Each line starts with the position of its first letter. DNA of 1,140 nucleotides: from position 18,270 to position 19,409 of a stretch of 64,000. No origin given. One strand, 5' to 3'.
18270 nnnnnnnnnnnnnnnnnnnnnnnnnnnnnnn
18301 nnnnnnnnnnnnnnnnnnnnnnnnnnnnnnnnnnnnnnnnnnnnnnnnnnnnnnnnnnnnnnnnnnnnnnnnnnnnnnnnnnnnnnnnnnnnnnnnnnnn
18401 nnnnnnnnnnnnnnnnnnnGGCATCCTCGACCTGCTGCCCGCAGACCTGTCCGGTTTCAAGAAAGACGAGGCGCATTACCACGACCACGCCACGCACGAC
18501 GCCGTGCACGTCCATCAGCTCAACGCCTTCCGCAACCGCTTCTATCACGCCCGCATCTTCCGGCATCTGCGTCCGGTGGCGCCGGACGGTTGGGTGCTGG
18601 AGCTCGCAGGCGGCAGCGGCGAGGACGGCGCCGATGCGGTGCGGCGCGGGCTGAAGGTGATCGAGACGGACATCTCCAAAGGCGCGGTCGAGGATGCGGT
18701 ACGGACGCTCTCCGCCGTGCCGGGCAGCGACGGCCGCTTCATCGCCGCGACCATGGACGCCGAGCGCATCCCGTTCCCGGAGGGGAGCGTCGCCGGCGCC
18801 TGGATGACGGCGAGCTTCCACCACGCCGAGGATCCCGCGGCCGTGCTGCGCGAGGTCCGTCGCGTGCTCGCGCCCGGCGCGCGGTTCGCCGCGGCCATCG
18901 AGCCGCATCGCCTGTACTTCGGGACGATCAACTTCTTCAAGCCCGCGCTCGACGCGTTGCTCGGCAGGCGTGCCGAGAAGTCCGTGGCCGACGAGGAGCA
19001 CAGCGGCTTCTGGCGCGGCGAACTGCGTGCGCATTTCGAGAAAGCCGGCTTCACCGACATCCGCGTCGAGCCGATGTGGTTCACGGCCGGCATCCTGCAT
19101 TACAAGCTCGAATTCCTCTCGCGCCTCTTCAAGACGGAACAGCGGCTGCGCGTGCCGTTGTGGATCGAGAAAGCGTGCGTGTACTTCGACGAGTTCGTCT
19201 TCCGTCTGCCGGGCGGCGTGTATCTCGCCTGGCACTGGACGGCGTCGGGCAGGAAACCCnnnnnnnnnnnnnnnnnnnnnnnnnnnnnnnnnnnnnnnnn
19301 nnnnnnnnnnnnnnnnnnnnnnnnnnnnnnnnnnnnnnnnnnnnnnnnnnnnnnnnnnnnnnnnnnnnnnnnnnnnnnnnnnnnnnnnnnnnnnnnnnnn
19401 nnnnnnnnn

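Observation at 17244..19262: Single polypeptide combining a GT4 glycosyltransferase with a C-terminal SAM-dependent methyltransferase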

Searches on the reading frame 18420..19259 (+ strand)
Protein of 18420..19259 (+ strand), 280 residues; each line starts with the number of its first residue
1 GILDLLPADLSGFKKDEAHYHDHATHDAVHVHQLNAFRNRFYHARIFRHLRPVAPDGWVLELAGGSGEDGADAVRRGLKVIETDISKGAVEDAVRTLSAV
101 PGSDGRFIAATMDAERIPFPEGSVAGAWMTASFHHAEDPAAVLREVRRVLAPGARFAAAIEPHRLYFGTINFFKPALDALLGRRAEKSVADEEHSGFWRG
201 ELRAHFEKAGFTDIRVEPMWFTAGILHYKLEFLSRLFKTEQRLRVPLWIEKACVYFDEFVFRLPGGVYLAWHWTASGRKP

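Call 21: find_homologous_proteins(query=window:18420-19259:+, max_evalue=0.001)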
Query seq(280 aa) (280 aa): 3 proteins with E <= 0.001 among 7730 candidates.
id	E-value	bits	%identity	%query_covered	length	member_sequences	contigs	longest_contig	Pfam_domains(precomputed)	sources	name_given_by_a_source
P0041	2.8e-7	48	31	66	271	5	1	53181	PF13847.13,PF13489.13,PF13649.13,PF01209.25,PF08241.19,PF08242.19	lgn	-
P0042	1.4e-6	46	38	35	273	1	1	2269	PF13847.13,PF13489.13,PF13649.13,PF01209.25,PF08241.19,PF08242.19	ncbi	-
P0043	1.3e-5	43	38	41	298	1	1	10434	PF13847.13,PF13489.13,PF05175.21,PF13649.13,PF01209.25,PF08241.19,PF08242.19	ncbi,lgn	ncbi:MAG: class I SAM-dependent methyltransferase [Pyrinomonadaceae bacterium]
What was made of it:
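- Tried and rejected: Word-indexed homologue search with the methyltransferase module alone gave only three weak generic methyltransferases (call 21).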

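Call 30: search_protein_representatives(protein=window:18420-19259:+)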
Query: 280 residues. Proteins with E-value up to 0.001 (for the whole library): 1863; up to 1e-10: 106; up to 1e-30: 20. The best 150 are listed.
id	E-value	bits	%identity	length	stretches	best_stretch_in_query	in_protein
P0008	2.9e-113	394.5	64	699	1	1-279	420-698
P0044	3.9e-56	207.0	44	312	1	2-279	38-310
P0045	3.9e-55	203.7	41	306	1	1-279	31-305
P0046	5.3e-53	196.7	39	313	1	6-279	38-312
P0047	6.3e-53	196.4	39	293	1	2-274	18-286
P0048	1.0e-46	176.0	37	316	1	1-274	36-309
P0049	4.4e-46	174.0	35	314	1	2-276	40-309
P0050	1.2e-41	159.4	31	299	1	9-278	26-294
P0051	1.8e-38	149.0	33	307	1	2-278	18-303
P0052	7.4e-37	143.7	34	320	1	1-279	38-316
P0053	2.2e-36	142.1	37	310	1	30-280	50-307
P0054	3.0e-36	141.7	35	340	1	2-279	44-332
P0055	6.3e-35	137.4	35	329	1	2-279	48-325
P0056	3.0e-34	135.1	33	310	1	1-276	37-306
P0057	1.1e-33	133.2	28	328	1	1-276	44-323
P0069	3.1e-29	118.7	31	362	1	6-276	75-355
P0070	6.5e-29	117.6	30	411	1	1-280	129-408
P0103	2.5e-21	92.7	33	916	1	37-279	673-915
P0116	9.1e-18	81.0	27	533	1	37-280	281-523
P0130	2.0e-14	70.1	33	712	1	40-278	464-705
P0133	4.7e-14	68.8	33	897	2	54-161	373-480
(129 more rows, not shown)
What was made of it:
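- Tried and rejected: The exhaustive HMMER search was needed to find the stand-alone family (call 30).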

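Call 31: search_protein_families(library=pfam, proteins=[P0044, P0045, P0046, P0050, P0069, P0070, P0103, P0116, P0130, P0133], max_evalue=0.001)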
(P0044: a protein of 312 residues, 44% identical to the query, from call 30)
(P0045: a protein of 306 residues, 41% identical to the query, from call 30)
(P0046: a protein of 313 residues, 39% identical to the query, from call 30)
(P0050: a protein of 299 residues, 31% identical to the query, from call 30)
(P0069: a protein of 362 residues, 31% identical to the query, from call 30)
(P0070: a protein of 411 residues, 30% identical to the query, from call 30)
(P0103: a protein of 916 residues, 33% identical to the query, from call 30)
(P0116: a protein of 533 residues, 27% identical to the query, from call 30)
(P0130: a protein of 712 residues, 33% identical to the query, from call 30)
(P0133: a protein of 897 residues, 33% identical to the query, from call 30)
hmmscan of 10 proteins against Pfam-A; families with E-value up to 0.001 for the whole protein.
P0044 (312 aa): 6 families
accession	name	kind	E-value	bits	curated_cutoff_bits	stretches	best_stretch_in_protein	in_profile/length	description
PF08241.18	Methyltransf_11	-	1.3e-18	67.8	21.2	1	96-188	1-95/95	Methyltransferase domain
PF13649.12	Methyltransf_25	-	8.7e-14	52.4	27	1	96-183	2-96/97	Methyltransferase domain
PF08242.18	Methyltransf_12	-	1.9e-11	44.9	30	1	96-186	1-98/98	Methyltransferase domain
PF13489.12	Methyltransf_23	-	2e-11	44.3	27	1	71-205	2-131/164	Methyltransferase domain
PF13847.12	Methyltransf_31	-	1.5e-10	41.4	27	1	94-188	6-109/145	Methyltransferase domain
PF01209.24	Ubie_methyltran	-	1.8e-08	34.5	20.1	1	65-188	29-151/233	ubiE/COQ5 methyltransferase family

P0045 (306 aa): 8 families
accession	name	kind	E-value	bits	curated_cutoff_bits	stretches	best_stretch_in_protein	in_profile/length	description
PF08241.18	Methyltransf_11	-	1.3e-22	80.7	21.2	1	90-182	1-94/95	Methyltransferase domain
PF13649.12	Methyltransf_25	-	6.3e-17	62.5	27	1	89-179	1-97/97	Methyltransferase domain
PF08242.18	Methyltransf_12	-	8.4e-13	49.3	30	1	90-181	1-98/98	Methyltransferase domain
PF13489.12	Methyltransf_23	-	2.6e-12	47.2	27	1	70-191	8-123/164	Methyltransferase domain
PF13847.12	Methyltransf_31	-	2.1e-11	44.2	27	1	86-183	4-109/145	Methyltransferase domain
PF01209.24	Ubie_methyltran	-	5.1e-10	39.5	20.1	1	80-183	42-151/233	ubiE/COQ5 methyltransferase family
PF07021.18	MetW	-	0.00017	21.7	21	1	83-176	11-103/193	Methionine biosynthesis protein MetW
PF01135.25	PCMT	-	0.0008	19.7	20.3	0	50-166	39-160/210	Protein-L-isoaspartate(D-aspartate) O-methyltransferase (PCMT)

P0046 (313 aa): 8 families
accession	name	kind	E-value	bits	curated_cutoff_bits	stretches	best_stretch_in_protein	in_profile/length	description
PF08241.18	Methyltransf_11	-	4.1e-25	88.7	21.2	1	92-190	1-95/95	Methyltransferase domain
PF13649.12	Methyltransf_25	-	3.3e-20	73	27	1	92-186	2-97/97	Methyltransferase domain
PF08242.18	Methyltransf_12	-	9.2e-17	62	30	1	92-188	1-98/98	Methyltransferase domain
PF13489.12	Methyltransf_23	-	1.5e-14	54.5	27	1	68-190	3-116/164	Methyltransferase domain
PF13847.12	Methyltransf_31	-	4.6e-13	49.5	27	1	88-190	4-109/145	Methyltransferase domain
PF01209.24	Ubie_methyltran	-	1.3e-11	44.8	20.1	1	90-190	50-151/233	ubiE/COQ5 methyltransferase family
PF01135.25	PCMT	-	2.9e-06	27.7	20.3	1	74-206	61-185/210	Protein-L-isoaspartate(D-aspartate) O-methyltransferase (PCMT)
PF08003.17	Methyltransf_9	-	6.2e-05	22.6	23.8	1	67-190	96-217/315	Protein of unknown function (DUF1698)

P0050 (299 aa): 6 families
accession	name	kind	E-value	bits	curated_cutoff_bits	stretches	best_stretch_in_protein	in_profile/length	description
PF08241.18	Methyltransf_11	-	1.5e-18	67.7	21.2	1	77-176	1-95/95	Methyltransferase domain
PF13649.12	Methyltransf_25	-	7.2e-15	55.9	27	1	76-172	1-97/97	Methyltransferase domain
PF13489.12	Methyltransf_23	-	7.6e-09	35.9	27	1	65-179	15-119/164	Methyltransferase domain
PF08242.18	Methyltransf_12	-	1e-08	36.2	30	1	77-173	1-97/98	Methyltransferase domain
PF01209.24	Ubie_methyltran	-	1.2e-08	35.1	20.1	1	58-187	30-161/233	ubiE/COQ5 methyltransferase family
PF13847.12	Methyltransf_31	-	1.1e-07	32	27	1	73-177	4-110/145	Methyltransferase domain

P0069 (362 aa): 9 families
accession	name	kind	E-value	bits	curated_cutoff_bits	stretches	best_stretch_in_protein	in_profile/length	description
PF08241.18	Methyltransf_11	-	4.3e-22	79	21.2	1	129-226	1-95/95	Methyltransferase domain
PF13649.12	Methyltransf_25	-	2.8e-20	73.3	27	1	128-222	1-97/97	Methyltransferase domain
PF13847.12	Methyltransf_31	-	2.5e-17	63.4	27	1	123-227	2-110/145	Methyltransferase domain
PF01209.24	Ubie_methyltran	-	6.6e-15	55.5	20.1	1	87-298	10-219/233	ubiE/COQ5 methyltransferase family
PF08242.18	Methyltransf_12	-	3.8e-14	53.6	30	1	129-223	1-97/98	Methyltransferase domain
PF13489.12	Methyltransf_23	-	3.4e-12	46.8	27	1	122-296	20-163/164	Methyltransferase domain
PF01135.25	PCMT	-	7.2e-08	32.9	20.3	1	102-231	52-176/210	Protein-L-isoaspartate(D-aspartate) O-methyltransferase (PCMT)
PF03848.20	TehB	-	1.5e-06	28.3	20.4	1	116-244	23-150/193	Tellurite resistance protein TehB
PF02353.26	CMAS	-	5.4e-05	23.1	27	1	120-225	58-163/273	Mycolic acid cyclopropane synthetase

P0070 (411 aa): 8 families
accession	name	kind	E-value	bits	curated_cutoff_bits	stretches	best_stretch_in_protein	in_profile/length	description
PF08241.18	Methyltransf_11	-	3.2e-18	66.6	21.2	1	191-287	1-95/95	Methyltransferase domain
PF13649.12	Methyltransf_25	-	1.8e-14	54.6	27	1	190-283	1-97/97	Methyltransferase domain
PF08242.18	Methyltransf_12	-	1.4e-11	45.4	30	1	191-285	1-98/98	Methyltransferase domain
PF13489.12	Methyltransf_23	-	6.4e-11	42.7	27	1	185-316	21-143/164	Methyltransferase domain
PF01209.24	Ubie_methyltran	-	1.8e-09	37.8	20.1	1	171-301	32-164/233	ubiE/COQ5 methyltransferase family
PF13847.12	Methyltransf_31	-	4.9e-09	36.4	27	1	187-296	4-118/145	Methyltransferase domain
PF21302.3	Zn_ribbon_RlmA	-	0.00029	21.2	27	1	101-136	2-38/44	RlmA, N-terminal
PF13579.12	Glyco_trans_4_4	-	0.00053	20.8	29.7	1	3-68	94-157/158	Glycosyl transferase 4-like domain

P0103 (916 aa): 15 families
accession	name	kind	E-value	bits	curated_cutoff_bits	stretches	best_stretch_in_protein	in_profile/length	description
PF00534.26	Glycos_transf_1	-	9.2e-37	126.7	26.4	1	181-345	16-172/172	Glycosyl transferases group 1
PF13692.12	Glyco_trans_1_4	-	3.2e-32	112.2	27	1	181-331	2-142/142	Glycosyl transferases group 1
PF00535.33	Glycos_transf_2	-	5e-30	105.1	23.3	1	373-498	1-131/168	Glycosyl transferase family 2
PF08241.18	Methyltransf_11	-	7.6e-22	78.2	21.2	1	696-793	1-95/95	Methyltransferase domain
PF13649.12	Methyltransf_25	-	1.8e-18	67.4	27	1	696-789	2-97/97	Methyltransferase domain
PF13489.12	Methyltransf_23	-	2.8e-12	47.1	27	1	680-809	11-132/164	Methyltransferase domain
PF13439.12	Glyco_transf_4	-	5.7e-12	46.4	28.5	1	16-170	2-168/170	Glycosyltransferase Family 4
PF13847.12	Methyltransf_31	-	1.5e-11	44.6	27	1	692-794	4-110/145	Methyltransferase domain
PF20706.3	GT4-conflict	-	4.9e-11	42.7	26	1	159-346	172-372/385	Family 4 Glycosyltransferase in conflict systems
PF01209.24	Ubie_methyltran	-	1.4e-10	41.4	20.1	1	690-793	46-151/233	ubiE/COQ5 methyltransferase family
PF13641.12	Glyco_tranf_2_3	-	5.4e-10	40.1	27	1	370-472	1-112/230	Glycosyltransferase like family 2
PF08242.18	Methyltransf_12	-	6.5e-09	36.8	30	1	696-790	1-97/98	Methyltransferase domain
PF10111.15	Glyco_tranf_2_2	-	1.1e-08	35.4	27.3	1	374-481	2-122/276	Glycosyltransferase like family 2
PF13524.12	Glyco_trans_1_2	-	2.5e-07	31.2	25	1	202-362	9-142/144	Glycosyl transferase-like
PF13704.12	Glyco_tranf_2_4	-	0.0003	21.6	27.5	1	380-455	2-81/98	Glycosyl transferase family 2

P0116 (533 aa): 9 families
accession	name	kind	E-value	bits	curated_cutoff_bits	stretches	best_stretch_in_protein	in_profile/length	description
PF00535.33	Glycos_transf_2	-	1.1e-22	81.1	23.3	1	2-124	22-145/168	Glycosyl transferase family 2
PF08241.18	Methyltransf_11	-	2.9e-20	73.1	21.2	1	304-401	1-95/95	Methyltransferase domain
PF13649.12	Methyltransf_25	-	5.4e-18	65.9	27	1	303-397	1-97/97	Methyltransferase domain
PF13847.12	Methyltransf_31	-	3.9e-13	49.7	27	1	299-402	3-110/145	Methyltransferase domain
PF13489.12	Methyltransf_23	-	1.1e-11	45.2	27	1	292-460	14-163/164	Methyltransferase domain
PF08242.18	Methyltransf_12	-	5.6e-11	43.5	30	1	304-399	1-98/98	Methyltransferase domain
PF01209.24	Ubie_methyltran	-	7.3e-10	39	20.1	1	292-403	40-154/233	ubiE/COQ5 methyltransferase family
PF10111.15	Glyco_tranf_2_2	-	1.1e-08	35.4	27.3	1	6-93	28-125/276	Glycosyltransferase like family 2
PF13641.12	Glyco_tranf_2_3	-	1.8e-08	35.1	27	1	2-84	25-115/230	Glycosyltransferase like family 2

P0130 (712 aa): 8 families
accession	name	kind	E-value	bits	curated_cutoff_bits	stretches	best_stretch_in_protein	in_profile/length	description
PF08241.18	Methyltransf_11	-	1.6e-23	83.6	21.2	1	483-580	1-95/95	Methyltransferase domain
PF13649.12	Methyltransf_25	-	1.8e-21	77.1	27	1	482-576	1-97/97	Methyltransferase domain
PF08242.18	Methyltransf_12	-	1.3e-15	58.3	30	1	483-578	1-98/98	Methyltransferase domain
PF13847.12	Methyltransf_31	-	2.4e-15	56.9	27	1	482-581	7-110/145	Methyltransferase domain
PF03279.18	Lip_A_acyltrans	-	1.5e-14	54.4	22.3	2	213-296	208-287/295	Bacterial lipid A biosynthesis acyltransferase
PF13489.12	Methyltransf_23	-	1.4e-12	48.1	27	1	477-595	21-131/164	Methyltransferase domain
PF01209.24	Ubie_methyltran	-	4.4e-11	43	20.1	1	466-579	35-150/233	ubiE/COQ5 methyltransferase family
PF08003.17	Methyltransf_9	-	0.00012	21.7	23.8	1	479-594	116-232/315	Protein of unknown function (DUF1698)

P0133 (897 aa): 18 families
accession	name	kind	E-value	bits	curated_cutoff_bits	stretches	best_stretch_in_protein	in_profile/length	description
PF08241.18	Methyltransf_11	-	3.5e-53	178.7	21.2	2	379-476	1-94/95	Methyltransferase domain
PF13649.12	Methyltransf_25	-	2.2e-49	166.5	27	2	93-187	2-97/97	Methyltransferase domain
PF13847.12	Methyltransf_31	-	2.5e-39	134.7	27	2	375-481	4-113/145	Methyltransferase domain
PF08242.18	Methyltransf_12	-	6.5e-34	117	30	2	93-188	1-97/98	Methyltransferase domain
PF02353.26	CMAS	-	1.8e-33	116.5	27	2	66-275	40-251/273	Mycolic acid cyclopropane synthetase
PF01209.24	Ubie_methyltran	-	4e-33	115.1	20.1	2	78-193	37-153/233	ubiE/COQ5 methyltransferase family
PF13489.12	Methyltransf_23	-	2.7e-32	112.2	27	2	369-522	16-163/164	Methyltransferase domain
PF19086.5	Terpene_syn_C_2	-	1.3e-20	74.5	23.7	1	655-853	2-196/199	Terpene synthase family 2, C-terminal metal binding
PF05148.21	Methyltransf_8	-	1.6e-08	35.1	27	0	66-199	49-164/219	Hypothetical methyltransferase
PF01135.25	PCMT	-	6.6e-08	33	20.3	1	73-149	58-135/210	Protein-L-isoaspartate(D-aspartate) O-methyltransferase (PCMT)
PF03141.22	Methyltransf_29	-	2e-07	30.4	23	1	90-192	119-218/506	Putative S-adenosyl-L-methionine-dependent methyltransferase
PF01170.24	UPF0020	-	4.3e-07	30.3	22.3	0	396-495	75-182/197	RMKL-like, methyltransferase domain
PF05175.20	MTS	-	5.3e-07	29.9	23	0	84-158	27-100/170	Methyltransferase small domain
PF07021.18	MetW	-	6.1e-07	29.7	21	0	87-192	12-108/193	Methionine biosynthesis protein MetW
PF02390.23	Methyltransf_4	-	0.00012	22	24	0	91-136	4-50/173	Putative methyltransferase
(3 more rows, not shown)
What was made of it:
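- Members have also fused to GT4+GT2 (P0103), GT2 (P0116) and a lipid A-type acyltransferase (P0130) (calls 30, 31). One family member is fused to a lipid A-type acyltransferase (P0130, call 31).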

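Call 33: list_cluster_members(proteins=[P0044, P0045, P0046, P0047, P0048, P0049, P0050, P0103, P0130, P0070])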
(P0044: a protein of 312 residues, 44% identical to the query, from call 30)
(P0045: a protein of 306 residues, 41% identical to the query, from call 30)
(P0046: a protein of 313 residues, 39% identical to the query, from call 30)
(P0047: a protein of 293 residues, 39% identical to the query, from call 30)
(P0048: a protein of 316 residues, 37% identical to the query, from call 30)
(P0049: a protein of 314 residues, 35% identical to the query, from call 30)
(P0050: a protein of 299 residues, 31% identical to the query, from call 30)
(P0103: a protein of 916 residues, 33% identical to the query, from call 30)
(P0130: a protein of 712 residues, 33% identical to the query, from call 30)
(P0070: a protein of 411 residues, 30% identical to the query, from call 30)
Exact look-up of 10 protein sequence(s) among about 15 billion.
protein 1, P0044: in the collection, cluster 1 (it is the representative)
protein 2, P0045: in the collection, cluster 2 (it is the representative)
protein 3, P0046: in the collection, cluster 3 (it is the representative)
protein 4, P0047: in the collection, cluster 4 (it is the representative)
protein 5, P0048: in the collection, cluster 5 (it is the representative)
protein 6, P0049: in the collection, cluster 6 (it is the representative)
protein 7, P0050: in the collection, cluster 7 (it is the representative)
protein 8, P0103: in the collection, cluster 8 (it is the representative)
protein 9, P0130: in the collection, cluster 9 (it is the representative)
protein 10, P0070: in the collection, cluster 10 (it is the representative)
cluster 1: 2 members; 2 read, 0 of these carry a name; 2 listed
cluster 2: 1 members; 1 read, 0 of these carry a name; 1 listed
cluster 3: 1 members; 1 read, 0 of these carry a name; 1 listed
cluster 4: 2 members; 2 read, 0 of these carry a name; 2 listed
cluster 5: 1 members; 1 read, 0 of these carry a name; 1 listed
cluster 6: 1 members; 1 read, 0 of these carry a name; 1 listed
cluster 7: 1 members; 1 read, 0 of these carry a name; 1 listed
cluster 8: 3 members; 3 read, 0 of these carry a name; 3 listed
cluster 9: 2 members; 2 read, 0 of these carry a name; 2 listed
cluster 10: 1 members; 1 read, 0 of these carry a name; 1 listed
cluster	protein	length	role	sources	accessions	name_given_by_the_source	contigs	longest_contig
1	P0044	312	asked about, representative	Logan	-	-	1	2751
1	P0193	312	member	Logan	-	-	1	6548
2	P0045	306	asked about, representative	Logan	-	-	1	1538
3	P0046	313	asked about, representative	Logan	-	-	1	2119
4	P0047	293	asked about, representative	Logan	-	-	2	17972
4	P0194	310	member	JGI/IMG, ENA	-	-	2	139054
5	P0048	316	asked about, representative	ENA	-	-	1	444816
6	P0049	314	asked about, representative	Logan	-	-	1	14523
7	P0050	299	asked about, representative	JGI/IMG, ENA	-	-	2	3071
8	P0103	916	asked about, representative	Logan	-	-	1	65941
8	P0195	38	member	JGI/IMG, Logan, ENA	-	-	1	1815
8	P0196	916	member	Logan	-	-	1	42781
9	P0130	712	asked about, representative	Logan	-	-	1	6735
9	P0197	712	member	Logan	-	-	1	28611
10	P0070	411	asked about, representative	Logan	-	-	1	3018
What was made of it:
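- Tried and rejected: None of the stand-alone or alternative-fusion relatives carries a name in any source (call 33).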

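Call 61: predict_structure(alignment_id=A3)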
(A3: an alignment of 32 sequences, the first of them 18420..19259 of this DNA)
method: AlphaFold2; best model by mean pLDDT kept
length: 280 residues; sequences in the alignment: 32
mean_pLDDT: 94.4   pTM: 0.91
mean pLDDT of the five models: 94.4, 94.3, 94.1, 93.7, 92.9
residues with pLDDT >= 90: 236; 70-90: 44; 50-70: 0; < 50: 0
segments of 3 or more residues with pLDDT < 50: none
pLDDT, mean of each block of 10 residues (from residue 1): 96 95 84 92 93 88 96 96 97 97 96 98 98 96 98 97 95 90 81 92 98 97 95 89 93 98 97 98
secondary structure, 60 per line:
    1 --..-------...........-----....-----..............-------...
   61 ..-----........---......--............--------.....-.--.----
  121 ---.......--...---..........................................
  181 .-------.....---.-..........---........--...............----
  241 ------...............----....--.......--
elements in order: H12-22 H28-31 H37-50 E58-62 H68-75 E79-84 H87-98 E107-111 E124-130 H139-149 E150-163 H164-181 H189-193 H199-208 E212-219 H222-236 H247-261 H266-269 E272-278
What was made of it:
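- On Class I SAM-dependent methyltransferase (Methyltransf_11 type): The model of residues 393-672 has pLDDT 94.4 and pTM 0.91 (call 61).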

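Call 63: find_related_loci(query=A4, collection=metagenome_contigs, flank=6000)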
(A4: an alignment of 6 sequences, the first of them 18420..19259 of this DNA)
Query A4 (280 aa) in metagenome_contigs; peptide patterns used: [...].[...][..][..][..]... (x = any residue, [..] = any of these).
312 stretches matched a pattern; 2 encode a relative of the query (tblastn E <= 1e-3); 2 distinct loci.
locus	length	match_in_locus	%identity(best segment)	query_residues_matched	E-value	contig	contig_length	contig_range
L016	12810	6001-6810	40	1-274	9e-60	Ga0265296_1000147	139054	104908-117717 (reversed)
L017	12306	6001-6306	31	51-156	2e-7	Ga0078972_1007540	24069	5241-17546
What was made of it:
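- Tried and rejected: The 6-sequence alignment returned only two loci, one of them informative (call 63).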

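Call 66: search_protein_families(library=pfam, proteins=[L016:1951-3039:+, L016:3092-3697:-, L016:4048-5424:-, L016:5797-6831:+, L016:6873-8087:+, L016:8125-9738:+, L016:9834-11993:-, L016:424-1053:+], max_evalue=0.0001)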
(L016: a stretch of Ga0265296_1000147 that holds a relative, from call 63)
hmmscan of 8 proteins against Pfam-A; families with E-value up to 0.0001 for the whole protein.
L016:1951-3039:+ (363 aa): 1 family
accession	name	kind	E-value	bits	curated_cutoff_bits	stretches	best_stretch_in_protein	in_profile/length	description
PF00078.32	RVT_1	-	2.1e-26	93.4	29.6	1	99-302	9-203/205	Reverse transcriptase (RNA-dependent DNA polymerase)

L016:3092-3697:- (202 aa): 4 families
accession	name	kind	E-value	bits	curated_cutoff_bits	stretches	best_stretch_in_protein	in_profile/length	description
PF13662.12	Toprim_4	-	6.2e-19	68.5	25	1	79-174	1-85/85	Toprim domain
PF21176.3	RecR_HhH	-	1.6e-09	37.8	27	1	6-46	1-41/45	RecR, helix-hairpin-helix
PF01751.28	Toprim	-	9.7e-09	35.7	23.1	1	80-172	1-95/96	Toprim domain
PF21175.2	RecR_C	-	1.6e-07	31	22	1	176-199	1-24/24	RecR, C-terminal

L016:4048-5424:- (459 aa): 3 families
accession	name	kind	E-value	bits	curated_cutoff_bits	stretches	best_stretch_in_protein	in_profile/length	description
PF03796.21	DnaB_C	-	1.4e-96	323.2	27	1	184-449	1-255/255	DnaB-like helicase C terminal domain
PF00772.26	DnaB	-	2.8e-34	117.7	23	1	9-109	2-102/103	DnaB-like helicase N terminal domain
PF13481.12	AAA_25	-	7.9e-15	55.4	27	1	182-365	12-190/195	AAA domain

L016:5797-6831:+ (345 aa): 6 families
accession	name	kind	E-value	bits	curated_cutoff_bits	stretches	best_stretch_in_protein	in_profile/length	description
PF08241.18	Methyltransf_11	-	9.7e-17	61.8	21.2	1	127-222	1-95/95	Methyltransferase domain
PF13649.12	Methyltransf_25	-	5.7e-14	53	27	1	126-218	1-97/97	Methyltransferase domain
PF01209.24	Ubie_methyltran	-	7.7e-11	42.2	20.1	1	119-222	44-151/233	ubiE/COQ5 methyltransferase family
PF13489.12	Methyltransf_23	-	1.4e-09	38.4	27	1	104-279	4-163/164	Methyltransferase domain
PF13847.12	Methyltransf_31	-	1.2e-08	35.1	27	1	125-274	6-145/145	Methyltransferase domain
PF08242.18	Methyltransf_12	-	1.7e-08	35.5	30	1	127-220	1-98/98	Methyltransferase domain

L016:6873-8087:+ (405 aa): 6 families
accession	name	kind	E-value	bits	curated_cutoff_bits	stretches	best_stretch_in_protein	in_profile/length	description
PF00534.26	Glycos_transf_1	-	4.6e-30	104.8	26.4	1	227-382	14-169/172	Glycosyl transferases group 1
PF13692.12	Glyco_trans_1_4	-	8.9e-28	97.8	27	1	230-371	3-142/142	Glycosyl transferases group 1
PF13439.12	Glyco_transf_4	-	5.7e-19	69.2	28.5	1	16-210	2-166/170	Glycosyltransferase Family 4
PF13579.12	Glyco_trans_4_4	-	2.6e-09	38.1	29.7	1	16-208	1-157/158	Glycosyl transferase 4-like domain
PF13524.12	Glyco_trans_1_2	-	5.9e-09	36.5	25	1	262-385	14-128/144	Glycosyl transferase-like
PF20706.3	GT4-conflict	-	6.6e-06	25.8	26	1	200-349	170-325/385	Family 4 Glycosyltransferase in conflict systems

L016:8125-9738:+ (538 aa): 1 family
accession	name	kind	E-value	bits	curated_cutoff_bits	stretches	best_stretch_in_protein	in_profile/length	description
PF18884.5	TSP3_bac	-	1.6e-10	41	25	1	399-420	1-21/22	Bacterial TSP3 repeat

L016:9834-11993:- (720 aa): 0 families

L016:424-1053:+ (210 aa): 0 families
